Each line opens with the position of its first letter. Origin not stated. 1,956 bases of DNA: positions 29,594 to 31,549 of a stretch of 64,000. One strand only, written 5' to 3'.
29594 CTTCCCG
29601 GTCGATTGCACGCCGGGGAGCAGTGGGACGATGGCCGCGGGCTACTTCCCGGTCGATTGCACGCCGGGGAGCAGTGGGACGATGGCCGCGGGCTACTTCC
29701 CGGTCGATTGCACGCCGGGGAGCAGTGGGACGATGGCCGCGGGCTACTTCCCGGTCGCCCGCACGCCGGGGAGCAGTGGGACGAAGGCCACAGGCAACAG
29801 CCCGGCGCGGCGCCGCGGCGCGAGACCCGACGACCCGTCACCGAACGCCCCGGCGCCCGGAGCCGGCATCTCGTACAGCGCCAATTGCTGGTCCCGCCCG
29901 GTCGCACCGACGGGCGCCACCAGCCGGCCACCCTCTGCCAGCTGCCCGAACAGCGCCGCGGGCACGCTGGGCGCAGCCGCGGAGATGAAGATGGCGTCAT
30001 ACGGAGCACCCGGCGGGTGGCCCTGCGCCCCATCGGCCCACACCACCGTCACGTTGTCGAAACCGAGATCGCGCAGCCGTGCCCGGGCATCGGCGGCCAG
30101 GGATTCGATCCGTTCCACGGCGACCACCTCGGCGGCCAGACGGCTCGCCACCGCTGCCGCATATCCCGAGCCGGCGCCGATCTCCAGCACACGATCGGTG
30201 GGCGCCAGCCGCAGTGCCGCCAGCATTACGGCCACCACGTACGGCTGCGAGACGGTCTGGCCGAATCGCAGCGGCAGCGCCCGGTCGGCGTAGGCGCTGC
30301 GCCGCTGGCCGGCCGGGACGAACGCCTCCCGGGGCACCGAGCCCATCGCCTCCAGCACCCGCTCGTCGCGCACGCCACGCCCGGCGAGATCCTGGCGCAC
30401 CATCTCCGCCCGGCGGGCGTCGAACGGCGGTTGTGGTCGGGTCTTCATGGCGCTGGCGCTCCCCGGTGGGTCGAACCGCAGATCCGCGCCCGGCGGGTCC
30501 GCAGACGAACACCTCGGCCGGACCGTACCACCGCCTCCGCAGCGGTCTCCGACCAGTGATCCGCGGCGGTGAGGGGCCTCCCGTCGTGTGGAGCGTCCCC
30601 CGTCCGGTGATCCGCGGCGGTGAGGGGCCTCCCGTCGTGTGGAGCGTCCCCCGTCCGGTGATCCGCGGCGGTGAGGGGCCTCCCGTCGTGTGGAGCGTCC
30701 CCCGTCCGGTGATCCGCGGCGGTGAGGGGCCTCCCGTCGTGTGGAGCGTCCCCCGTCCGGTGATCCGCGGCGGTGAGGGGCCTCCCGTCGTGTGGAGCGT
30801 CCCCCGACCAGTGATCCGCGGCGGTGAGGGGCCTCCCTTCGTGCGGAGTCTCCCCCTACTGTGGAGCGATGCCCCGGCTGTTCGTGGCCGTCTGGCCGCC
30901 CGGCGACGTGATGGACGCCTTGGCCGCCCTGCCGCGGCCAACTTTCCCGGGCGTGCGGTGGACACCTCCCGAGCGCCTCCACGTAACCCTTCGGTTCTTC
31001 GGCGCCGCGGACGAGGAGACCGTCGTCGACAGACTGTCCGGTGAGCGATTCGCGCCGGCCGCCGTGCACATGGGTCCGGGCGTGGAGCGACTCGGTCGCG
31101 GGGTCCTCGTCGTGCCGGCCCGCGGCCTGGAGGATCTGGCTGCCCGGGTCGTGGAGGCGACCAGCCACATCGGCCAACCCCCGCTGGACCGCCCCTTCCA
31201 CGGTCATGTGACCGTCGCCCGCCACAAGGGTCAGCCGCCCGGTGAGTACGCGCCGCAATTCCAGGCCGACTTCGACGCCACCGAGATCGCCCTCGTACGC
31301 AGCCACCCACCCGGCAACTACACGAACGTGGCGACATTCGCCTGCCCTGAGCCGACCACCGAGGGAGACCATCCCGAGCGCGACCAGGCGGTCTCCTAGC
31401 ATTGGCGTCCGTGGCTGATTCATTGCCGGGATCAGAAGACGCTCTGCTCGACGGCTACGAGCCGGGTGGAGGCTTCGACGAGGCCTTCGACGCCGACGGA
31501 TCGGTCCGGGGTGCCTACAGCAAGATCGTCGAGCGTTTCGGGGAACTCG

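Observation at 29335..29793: Nine exact-period 51-bp units: eight extra copies of the pcm C-terminus and stop codon fill the pcm-rpe spacer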

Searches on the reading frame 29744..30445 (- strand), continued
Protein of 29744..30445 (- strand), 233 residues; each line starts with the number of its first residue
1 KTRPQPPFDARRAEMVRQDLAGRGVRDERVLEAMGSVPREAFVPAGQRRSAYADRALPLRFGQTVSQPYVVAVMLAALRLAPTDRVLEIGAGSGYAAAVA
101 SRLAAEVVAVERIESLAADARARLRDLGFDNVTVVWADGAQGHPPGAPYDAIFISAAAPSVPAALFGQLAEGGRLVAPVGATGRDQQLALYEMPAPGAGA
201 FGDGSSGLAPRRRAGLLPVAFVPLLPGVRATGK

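Call 54: find_encoding_contigs(protein=P0122, flank=10000, max_places=3)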
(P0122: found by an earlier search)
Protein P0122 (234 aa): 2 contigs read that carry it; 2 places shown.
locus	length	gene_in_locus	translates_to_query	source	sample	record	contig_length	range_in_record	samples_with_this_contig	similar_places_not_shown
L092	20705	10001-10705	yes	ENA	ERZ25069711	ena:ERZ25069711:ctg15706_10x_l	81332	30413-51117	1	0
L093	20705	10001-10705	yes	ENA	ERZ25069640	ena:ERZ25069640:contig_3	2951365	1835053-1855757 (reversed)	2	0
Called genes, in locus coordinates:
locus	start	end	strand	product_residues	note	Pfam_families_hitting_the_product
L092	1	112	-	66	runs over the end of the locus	-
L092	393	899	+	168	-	PF13669:Glyoxalase_4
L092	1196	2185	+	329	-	PF00296:Bac_luciferase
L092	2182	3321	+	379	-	PF02317:Octopine_DH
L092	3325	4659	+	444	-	PF01979:Amidohydro_1, PF07969:Amidohydro_3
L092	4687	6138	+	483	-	PF00501:AMP-binding, PF13193:AMP-binding_C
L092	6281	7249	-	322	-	PF08379:Bact_transglu_N, PF01841:Transglut_core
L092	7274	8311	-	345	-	PF04168:Alpha-E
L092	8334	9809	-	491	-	PF04174:CP_ATPgrasp_1, PF14403:CP_ATPgrasp_2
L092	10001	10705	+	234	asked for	PF01135:PCMT, PF13649:Methyltransf_25 (weak)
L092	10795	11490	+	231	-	PF00834:Ribul_P_3_epim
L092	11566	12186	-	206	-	PF00574:CLP_protease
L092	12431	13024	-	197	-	PF01725:Ham1p_like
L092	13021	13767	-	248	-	PF01138:RNase_PH, PF03725:RNase_PH_C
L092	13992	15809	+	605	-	PF02872:5_nucleotid_C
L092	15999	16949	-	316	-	PF00291:PALP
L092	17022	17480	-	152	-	PF14464:Prok-JAB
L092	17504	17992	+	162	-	PF01668:SmpB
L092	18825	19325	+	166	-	-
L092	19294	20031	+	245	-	PF08843:AbiEii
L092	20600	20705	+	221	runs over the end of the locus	PF13358:DDE_3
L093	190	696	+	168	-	PF13669:Glyoxalase_4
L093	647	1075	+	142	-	-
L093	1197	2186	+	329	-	PF00296:Bac_luciferase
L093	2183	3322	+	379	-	PF02317:Octopine_DH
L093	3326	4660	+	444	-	PF01979:Amidohydro_1, PF07969:Amidohydro_3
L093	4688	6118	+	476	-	PF00501:AMP-binding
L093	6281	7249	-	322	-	PF08379:Bact_transglu_N, PF01841:Transglut_core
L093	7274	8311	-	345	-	PF04168:Alpha-E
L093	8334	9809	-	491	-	PF04174:CP_ATPgrasp_1, PF14403:CP_ATPgrasp_2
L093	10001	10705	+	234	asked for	PF01135:PCMT, PF13649:Methyltransf_25 (weak)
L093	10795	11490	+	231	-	PF00834:Ribul_P_3_epim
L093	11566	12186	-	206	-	PF00574:CLP_protease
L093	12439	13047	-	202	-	PF01725:Ham1p_like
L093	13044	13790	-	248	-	PF01138:RNase_PH, PF03725:RNase_PH_C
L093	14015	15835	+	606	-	PF02872:5_nucleotid_C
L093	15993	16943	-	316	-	PF00291:PALP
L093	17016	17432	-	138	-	PF14464:Prok-JAB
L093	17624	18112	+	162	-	PF01668:SmpB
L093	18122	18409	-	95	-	PF07804:HipA_C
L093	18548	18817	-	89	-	PF13560:HTH_31, PF01381:HTH_3 (weak)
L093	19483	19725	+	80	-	-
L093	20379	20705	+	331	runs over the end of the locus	PF08378:NERD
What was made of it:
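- Tried and rejected: Link between the duplication and the HNH endonuclease gene inserted between rpe and clpP: L092 and L093 carry the duplication but lack the HNH gene at that site (call 54).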

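Call 63: search_protein_families(library=ncbifam, proteins=[L091:11673-13103:-, L001:11810-13381:-], max_evalue=0.01)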
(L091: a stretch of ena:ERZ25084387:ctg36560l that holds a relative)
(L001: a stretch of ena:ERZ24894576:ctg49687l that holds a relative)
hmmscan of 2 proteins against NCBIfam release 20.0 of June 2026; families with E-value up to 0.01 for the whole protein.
L091:11673-13103:- (476 aa): 1 family
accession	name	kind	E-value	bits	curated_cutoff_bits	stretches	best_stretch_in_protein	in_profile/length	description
NF040563.1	guided_IscB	equivalog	1.3e-06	27.7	175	1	313-375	182-245/314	RNA-guided endonuclease IscB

L001:11810-13381:- (523 aa): 1 family
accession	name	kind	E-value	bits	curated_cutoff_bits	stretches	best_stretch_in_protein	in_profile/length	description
NF040563.1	guided_IscB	equivalog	2e-08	33.7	175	1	383-446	182-246/314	RNA-guided endonuclease IscB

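Call 64: search_protein_families(library=pfam, proteins=[L091:11673-13103:-, L001:11810-13381:-], max_evalue=0.01)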
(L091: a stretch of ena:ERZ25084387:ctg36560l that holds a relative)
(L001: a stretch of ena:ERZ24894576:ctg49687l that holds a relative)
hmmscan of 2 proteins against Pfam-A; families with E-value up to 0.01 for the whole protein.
L091:11673-13103:- (476 aa): 1 family
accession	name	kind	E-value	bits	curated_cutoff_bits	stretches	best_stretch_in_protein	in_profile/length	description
PF01844.29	HNH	-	4.8e-05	23.9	21.4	1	325-363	1-42/47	HNH endonuclease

L001:11810-13381:- (523 aa): 1 family
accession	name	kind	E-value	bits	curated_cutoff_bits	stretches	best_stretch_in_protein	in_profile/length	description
PF01844.29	HNH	-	7.4e-07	29.7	21.4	1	395-432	1-41/47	HNH endonuclease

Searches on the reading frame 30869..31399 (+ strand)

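Call 7: search_protein_families(library=pfam, proteins=[window:30869-31399:+])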
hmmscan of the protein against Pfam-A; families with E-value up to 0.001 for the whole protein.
window:30869-31399:+ (176 aa): 2 families
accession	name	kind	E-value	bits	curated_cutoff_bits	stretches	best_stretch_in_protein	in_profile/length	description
PF02834.22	LigT_PEase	-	5.9e-11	42.8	23.3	1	10-54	3-52/87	LigT like Phosphoesterase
PF13563.12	2_5_RNA_ligase2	-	1.2e-06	29.1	27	1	33-146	22-149/152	2'-5' RNA ligase superfamily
